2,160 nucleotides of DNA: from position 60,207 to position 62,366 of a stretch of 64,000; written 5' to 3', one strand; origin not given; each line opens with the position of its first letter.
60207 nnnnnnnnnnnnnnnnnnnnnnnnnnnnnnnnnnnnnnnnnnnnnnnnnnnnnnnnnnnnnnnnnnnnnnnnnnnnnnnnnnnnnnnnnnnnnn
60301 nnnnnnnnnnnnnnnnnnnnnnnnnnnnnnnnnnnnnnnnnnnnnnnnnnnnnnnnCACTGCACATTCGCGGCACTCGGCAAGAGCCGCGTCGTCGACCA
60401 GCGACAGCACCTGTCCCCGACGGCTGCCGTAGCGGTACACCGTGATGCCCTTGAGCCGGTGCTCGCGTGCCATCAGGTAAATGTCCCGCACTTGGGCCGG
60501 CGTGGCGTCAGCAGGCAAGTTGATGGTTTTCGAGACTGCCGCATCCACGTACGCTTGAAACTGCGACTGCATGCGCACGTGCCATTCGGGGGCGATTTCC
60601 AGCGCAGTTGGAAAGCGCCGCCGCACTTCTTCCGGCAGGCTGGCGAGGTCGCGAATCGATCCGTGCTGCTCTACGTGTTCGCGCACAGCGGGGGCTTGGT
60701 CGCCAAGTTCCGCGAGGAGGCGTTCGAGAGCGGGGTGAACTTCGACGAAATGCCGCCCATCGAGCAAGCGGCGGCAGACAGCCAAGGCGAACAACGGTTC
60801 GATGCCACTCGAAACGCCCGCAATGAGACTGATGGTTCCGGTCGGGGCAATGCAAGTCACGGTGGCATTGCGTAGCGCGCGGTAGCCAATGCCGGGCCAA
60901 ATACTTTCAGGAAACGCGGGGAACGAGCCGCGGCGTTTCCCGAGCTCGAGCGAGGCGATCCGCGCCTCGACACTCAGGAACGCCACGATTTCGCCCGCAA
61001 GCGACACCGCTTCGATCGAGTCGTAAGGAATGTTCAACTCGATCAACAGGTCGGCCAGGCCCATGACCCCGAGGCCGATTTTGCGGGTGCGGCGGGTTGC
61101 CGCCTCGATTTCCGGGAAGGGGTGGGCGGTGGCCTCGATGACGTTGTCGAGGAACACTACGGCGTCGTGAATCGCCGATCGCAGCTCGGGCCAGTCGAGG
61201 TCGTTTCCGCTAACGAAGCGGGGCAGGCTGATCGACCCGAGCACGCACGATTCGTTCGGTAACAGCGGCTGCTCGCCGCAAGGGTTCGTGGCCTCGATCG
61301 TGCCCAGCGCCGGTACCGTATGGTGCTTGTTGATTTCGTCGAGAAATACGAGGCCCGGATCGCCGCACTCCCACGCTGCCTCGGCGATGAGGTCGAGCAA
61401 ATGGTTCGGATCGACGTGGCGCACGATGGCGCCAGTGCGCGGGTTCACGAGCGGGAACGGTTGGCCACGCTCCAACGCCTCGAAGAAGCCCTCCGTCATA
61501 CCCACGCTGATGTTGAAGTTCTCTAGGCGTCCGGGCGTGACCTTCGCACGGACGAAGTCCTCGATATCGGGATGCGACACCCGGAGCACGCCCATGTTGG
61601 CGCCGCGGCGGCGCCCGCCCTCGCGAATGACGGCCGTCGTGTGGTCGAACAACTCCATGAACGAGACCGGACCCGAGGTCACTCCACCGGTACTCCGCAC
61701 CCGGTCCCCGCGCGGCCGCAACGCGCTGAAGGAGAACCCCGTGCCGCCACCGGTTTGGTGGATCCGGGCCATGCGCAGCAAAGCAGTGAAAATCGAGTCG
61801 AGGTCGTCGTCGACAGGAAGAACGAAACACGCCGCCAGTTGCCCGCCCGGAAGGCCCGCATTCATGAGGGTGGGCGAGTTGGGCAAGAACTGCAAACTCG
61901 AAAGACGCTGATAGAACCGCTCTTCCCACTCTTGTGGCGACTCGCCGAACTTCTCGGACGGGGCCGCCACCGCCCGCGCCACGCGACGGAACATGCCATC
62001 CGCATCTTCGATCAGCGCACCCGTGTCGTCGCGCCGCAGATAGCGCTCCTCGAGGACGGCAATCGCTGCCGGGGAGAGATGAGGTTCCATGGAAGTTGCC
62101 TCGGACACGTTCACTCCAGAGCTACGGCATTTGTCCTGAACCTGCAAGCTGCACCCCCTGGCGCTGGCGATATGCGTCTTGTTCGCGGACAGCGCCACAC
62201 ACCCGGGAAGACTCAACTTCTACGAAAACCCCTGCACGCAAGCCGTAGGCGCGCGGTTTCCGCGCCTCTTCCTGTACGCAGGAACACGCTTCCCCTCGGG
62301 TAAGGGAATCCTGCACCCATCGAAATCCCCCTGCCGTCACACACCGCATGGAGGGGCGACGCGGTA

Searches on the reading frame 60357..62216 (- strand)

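Call 54: search_protein_families(library=pfam, proteins=[window:60357-62216:-], max_evalue=0.0001)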
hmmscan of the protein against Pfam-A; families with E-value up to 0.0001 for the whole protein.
window:60357-62216:- (620 aa): 2 families
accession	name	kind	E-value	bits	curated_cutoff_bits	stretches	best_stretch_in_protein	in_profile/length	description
PF02867.20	Ribonuc_red_lgC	-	2.2e-126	423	23.9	2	128-440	1-344/523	Ribonucleotide reductase, barrel domain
PF00317.26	Ribonuc_red_lgN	-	9.1e-24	83.8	28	1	47-124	3-76/77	Ribonucleotide reductase, all-alpha domain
